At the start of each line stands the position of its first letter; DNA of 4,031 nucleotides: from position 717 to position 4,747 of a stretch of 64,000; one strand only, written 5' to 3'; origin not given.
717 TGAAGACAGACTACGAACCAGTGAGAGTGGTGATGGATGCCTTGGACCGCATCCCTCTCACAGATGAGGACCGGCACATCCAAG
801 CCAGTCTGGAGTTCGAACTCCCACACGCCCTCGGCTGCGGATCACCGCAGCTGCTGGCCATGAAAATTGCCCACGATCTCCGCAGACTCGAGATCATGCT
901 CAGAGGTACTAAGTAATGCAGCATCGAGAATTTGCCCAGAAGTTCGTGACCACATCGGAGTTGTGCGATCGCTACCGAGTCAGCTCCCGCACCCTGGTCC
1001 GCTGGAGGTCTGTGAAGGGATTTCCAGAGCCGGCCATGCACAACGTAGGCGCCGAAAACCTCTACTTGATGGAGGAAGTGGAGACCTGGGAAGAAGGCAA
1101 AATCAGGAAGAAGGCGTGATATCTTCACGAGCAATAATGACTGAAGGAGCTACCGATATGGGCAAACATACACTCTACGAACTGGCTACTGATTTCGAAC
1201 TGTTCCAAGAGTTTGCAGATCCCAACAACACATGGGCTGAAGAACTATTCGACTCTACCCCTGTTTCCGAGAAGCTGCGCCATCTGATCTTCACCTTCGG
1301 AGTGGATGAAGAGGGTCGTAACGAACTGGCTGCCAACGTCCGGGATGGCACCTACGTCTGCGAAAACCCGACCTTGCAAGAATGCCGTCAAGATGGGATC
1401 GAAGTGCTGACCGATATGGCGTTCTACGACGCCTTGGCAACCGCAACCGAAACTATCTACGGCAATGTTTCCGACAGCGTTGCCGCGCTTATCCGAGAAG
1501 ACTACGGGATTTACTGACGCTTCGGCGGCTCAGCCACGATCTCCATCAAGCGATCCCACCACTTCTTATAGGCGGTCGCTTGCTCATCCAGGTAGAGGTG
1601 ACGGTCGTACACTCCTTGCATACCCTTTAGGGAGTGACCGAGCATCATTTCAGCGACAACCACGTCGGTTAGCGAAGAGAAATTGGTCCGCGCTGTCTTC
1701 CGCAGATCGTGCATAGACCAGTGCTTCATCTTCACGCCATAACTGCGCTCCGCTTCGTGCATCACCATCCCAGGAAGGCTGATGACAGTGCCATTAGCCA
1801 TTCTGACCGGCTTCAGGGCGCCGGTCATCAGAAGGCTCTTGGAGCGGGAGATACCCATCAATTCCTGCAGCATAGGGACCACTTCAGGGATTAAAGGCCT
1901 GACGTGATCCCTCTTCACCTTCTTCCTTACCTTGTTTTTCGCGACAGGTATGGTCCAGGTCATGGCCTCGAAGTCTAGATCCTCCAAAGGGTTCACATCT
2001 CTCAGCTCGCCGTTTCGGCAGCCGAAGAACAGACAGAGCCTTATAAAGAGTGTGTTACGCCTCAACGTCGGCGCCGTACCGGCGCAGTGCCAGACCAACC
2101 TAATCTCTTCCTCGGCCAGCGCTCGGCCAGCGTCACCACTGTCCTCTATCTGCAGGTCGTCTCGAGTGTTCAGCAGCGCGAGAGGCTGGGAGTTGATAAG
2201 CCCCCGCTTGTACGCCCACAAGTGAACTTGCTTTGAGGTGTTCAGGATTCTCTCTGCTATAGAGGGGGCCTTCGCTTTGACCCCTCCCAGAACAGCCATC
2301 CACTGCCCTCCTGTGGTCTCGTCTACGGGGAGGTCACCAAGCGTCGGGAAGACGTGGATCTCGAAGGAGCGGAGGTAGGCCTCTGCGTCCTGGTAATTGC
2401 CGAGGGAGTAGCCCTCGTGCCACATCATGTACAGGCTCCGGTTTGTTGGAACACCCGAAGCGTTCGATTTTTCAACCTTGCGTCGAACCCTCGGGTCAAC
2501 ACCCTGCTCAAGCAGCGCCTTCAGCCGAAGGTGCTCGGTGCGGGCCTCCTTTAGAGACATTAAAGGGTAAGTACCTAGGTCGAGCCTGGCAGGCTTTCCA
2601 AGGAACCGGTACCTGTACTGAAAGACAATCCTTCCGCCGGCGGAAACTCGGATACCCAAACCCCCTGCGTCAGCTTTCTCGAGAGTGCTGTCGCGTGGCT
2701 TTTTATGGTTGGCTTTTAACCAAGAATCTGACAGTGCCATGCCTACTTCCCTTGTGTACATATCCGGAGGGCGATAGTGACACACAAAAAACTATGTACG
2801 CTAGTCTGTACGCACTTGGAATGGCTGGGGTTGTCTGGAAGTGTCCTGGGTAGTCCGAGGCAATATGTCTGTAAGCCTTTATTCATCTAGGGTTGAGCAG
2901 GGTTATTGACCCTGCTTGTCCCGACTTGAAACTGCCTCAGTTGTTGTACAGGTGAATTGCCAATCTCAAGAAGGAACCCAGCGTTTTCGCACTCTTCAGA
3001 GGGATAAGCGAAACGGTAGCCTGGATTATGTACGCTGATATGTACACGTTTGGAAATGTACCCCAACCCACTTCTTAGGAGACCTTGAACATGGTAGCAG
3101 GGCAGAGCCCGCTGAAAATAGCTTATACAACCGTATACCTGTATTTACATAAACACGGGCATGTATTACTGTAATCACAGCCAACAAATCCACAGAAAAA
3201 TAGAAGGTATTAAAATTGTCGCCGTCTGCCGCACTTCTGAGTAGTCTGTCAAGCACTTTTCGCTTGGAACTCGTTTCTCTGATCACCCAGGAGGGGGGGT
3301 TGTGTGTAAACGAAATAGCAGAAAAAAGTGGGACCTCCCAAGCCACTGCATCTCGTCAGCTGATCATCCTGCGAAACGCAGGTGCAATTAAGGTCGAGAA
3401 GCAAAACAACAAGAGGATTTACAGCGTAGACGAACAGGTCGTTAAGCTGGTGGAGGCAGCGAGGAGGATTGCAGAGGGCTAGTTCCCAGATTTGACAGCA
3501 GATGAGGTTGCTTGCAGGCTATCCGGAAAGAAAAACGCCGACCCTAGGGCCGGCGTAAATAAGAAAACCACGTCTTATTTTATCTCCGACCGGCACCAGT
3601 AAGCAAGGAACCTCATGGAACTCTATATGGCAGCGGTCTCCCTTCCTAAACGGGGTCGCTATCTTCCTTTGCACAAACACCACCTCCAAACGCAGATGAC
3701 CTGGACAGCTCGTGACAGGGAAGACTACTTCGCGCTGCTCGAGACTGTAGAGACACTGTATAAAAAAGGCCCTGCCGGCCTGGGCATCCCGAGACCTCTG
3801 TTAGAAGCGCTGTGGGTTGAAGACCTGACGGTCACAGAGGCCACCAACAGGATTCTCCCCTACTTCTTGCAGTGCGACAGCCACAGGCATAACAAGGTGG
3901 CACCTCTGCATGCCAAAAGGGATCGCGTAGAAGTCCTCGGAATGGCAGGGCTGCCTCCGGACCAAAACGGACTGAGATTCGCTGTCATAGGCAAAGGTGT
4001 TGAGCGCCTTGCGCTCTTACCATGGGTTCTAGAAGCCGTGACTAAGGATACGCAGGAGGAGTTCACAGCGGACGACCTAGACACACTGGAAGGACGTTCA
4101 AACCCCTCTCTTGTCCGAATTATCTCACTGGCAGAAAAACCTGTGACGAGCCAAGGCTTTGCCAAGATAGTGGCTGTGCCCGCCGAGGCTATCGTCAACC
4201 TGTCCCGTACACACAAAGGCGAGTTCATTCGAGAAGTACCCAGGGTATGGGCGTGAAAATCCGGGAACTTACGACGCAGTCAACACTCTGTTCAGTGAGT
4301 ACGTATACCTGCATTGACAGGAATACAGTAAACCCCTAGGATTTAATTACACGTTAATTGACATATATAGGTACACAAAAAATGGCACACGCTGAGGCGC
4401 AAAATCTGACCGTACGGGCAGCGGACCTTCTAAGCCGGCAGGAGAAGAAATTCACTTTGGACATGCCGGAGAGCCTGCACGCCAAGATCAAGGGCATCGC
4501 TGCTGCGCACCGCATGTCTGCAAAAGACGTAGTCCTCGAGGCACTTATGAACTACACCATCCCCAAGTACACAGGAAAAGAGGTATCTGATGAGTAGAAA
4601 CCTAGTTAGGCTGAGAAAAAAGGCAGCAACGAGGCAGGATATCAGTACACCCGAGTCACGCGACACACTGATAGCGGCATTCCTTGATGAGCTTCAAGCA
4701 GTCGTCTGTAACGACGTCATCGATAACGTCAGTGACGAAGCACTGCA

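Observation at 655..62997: Genome-wide 12-bp palindromic motif CTGTA(W)(W)TACAG at about 20 gene junctions: a candidate single-regulator regulon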

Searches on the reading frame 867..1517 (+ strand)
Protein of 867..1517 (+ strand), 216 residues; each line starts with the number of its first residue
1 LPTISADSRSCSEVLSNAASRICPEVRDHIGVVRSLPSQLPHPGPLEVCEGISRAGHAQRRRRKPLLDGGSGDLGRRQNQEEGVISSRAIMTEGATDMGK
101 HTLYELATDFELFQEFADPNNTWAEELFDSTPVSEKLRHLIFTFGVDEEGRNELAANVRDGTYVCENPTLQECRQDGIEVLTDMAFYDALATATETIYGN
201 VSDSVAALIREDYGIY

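Call 10: search_protein_families(library=phrogs, proteins=[window:867-1517:+], max_evalue=0.001)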
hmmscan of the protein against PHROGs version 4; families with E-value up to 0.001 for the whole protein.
window:867-1517:+ (216 aa): 1 family
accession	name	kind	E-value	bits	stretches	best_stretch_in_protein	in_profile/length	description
phrog_17406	-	unknown function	7.8e-05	23.7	1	100-146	4-50/52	-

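Call 11: search_protein_families(library=pfam, proteins=[window:867-1517:+], max_evalue=0.01)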
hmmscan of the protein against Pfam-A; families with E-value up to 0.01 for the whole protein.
window:867-1517:+ (216 aa): 1 family
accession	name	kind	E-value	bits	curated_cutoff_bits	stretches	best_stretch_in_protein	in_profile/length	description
PF25703.1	AcrF31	-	4.9e-05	23.7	27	1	100-146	4-50/52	Anti-CRISPR protein F31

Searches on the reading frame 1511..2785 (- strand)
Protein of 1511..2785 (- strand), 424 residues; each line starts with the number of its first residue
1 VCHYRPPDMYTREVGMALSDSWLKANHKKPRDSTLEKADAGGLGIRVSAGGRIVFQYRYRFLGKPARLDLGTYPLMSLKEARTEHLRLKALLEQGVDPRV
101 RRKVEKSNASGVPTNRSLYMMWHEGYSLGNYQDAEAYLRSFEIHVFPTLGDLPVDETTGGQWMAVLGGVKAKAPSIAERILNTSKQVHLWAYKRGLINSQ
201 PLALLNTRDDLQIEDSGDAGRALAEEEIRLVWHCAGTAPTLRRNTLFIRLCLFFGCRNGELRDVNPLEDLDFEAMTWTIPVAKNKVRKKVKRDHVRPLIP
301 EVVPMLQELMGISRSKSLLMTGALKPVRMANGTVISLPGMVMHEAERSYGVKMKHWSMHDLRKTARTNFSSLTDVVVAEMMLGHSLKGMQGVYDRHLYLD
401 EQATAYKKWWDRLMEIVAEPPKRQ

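Call 10: search_protein_families(library=phrogs, proteins=[window:1511-2785:-], max_evalue=0.001)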
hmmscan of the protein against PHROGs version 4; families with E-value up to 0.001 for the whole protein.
window:1511-2785:- (424 aa): 5 families
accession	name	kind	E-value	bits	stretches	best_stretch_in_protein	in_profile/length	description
phrog_1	-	integration and excision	1.2e-49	171.2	1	9-420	85-458/611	integrase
phrog_3423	-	unknown function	4.5e-29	102.5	1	14-159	4-150/157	-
phrog_17497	-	unknown function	5.7e-25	88.9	1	329-418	31-121/133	-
phrog_216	-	integration and excision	4e-12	46.8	1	178-407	16-237/301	integrase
phrog_24775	-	unknown function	2.8e-06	28.4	1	354-413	26-86/101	-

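Call 11: search_protein_families(library=pfam, proteins=[window:1511-2785:-], max_evalue=0.01)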
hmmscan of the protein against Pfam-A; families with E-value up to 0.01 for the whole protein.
window:1511-2785:- (424 aa): 3 families
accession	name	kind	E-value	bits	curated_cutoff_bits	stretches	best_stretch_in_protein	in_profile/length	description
PF13356.12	Arm-DNA-bind_3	-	1.1e-19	70.8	27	1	18-103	1-81/83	Arm DNA-binding domain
PF00589.27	Phage_integrase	-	1.8e-10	41.3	27.1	1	223-396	3-168/172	Phage integrase family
PF22022.2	Phage_int_M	-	9.3e-08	32.7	27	1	130-205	17-93/96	Phage integrase central domain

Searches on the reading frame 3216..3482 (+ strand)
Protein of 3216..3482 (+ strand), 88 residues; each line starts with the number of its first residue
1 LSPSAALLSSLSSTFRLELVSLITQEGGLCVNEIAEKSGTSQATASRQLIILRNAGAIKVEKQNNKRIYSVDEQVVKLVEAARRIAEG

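Call 10: search_protein_families(library=phrogs, proteins=[window:3216-3482:+], max_evalue=0.001)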
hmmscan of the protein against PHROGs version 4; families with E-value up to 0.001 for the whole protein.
window:3216-3482:+ (88 aa): 2 families
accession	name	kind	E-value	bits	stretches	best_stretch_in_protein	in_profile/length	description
phrog_142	-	moron, auxiliary metabolic gene and host takeover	0.00032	21.8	1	14-74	12-73/116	Ren-like exclusion protein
phrog_1368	-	transcription regulation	0.00069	20.4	1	28-69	27-66/101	transcriptional regulator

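Call 11: search_protein_families(library=pfam, proteins=[window:3216-3482:+], max_evalue=0.01)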
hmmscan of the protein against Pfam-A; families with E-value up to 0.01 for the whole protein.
window:3216-3482:+ (88 aa): 14 families
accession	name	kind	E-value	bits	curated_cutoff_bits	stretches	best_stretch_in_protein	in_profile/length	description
PF01022.26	HTH_5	-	1.2e-07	31.9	22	1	16-58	4-45/47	Bacterial regulatory protein, arsR family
PF24033.1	DUF7342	-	5.9e-06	26.8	31.6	1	29-82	18-71/150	Family of unknown function (DUF7342)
PF01047.28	MarR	-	6.1e-06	26.5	24.6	1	17-68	6-58/59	MarR family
PF13412.12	HTH_24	-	1.5e-05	24.9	21.9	1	16-59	5-48/48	Winged helix-turn-helix DNA-binding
PF08220.18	HTH_DeoR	-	4.4e-05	23.6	21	1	18-59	4-45/57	DeoR-like helix-turn-helix domain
PF25212.1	HVO_A0114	-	4.8e-05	23.5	27.6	1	5-69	13-78/84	HVO_A0114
PF01978.25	TrmB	-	5.5e-05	23.4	25.6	1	23-70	18-63/68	Sugar-specific transcriptional regulator TrmB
PF12840.13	HTH_20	-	7e-05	23.2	27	1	16-61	6-51/51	Helix-turn-helix domain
PF09339.16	HTH_IclR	-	0.0003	20.9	22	1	22-58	12-48/52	IclR helix-turn-helix domain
PF13545.12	HTH_Crp_2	-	0.00043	20.6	27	1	32-71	26-62/70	Crp-like helix-turn-helix domain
PF13601.12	HTH_34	-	0.0022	18.6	27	1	16-67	2-53/80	Winged helix DNA-binding domain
PF08100.18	Dimerisation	-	0.0031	17.7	25.6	1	9-71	20-83/93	O-methyltransferase dimerisation domain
PF21248.3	SoFic-like_C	-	0.009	16.6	27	0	10-69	12-71/76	Protein adenylyltransferase SoFic-like, C-terminal domain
PF08279.18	HTH_11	-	0.0092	16.3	25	0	21-65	7-51/55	HTH domain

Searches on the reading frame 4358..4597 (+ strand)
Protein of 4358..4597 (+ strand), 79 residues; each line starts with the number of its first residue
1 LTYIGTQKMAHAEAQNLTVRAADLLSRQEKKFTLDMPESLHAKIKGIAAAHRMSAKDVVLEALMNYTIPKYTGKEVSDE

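Call 10: search_protein_families(library=phrogs, proteins=[window:4358-4597:+], max_evalue=0.001)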
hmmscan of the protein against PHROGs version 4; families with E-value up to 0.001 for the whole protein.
window:4358-4597:+ (79 aa): 1 family
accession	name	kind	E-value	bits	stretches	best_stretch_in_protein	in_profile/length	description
phrog_582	-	transcription regulation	1.3e-06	29.7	1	24-68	52-96/105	Arc-like repressor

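Call 11: search_protein_families(library=pfam, proteins=[window:4358-4597:+], max_evalue=0.01)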
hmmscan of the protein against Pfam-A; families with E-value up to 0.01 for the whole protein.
window:4358-4597:+ (79 aa): 0 families
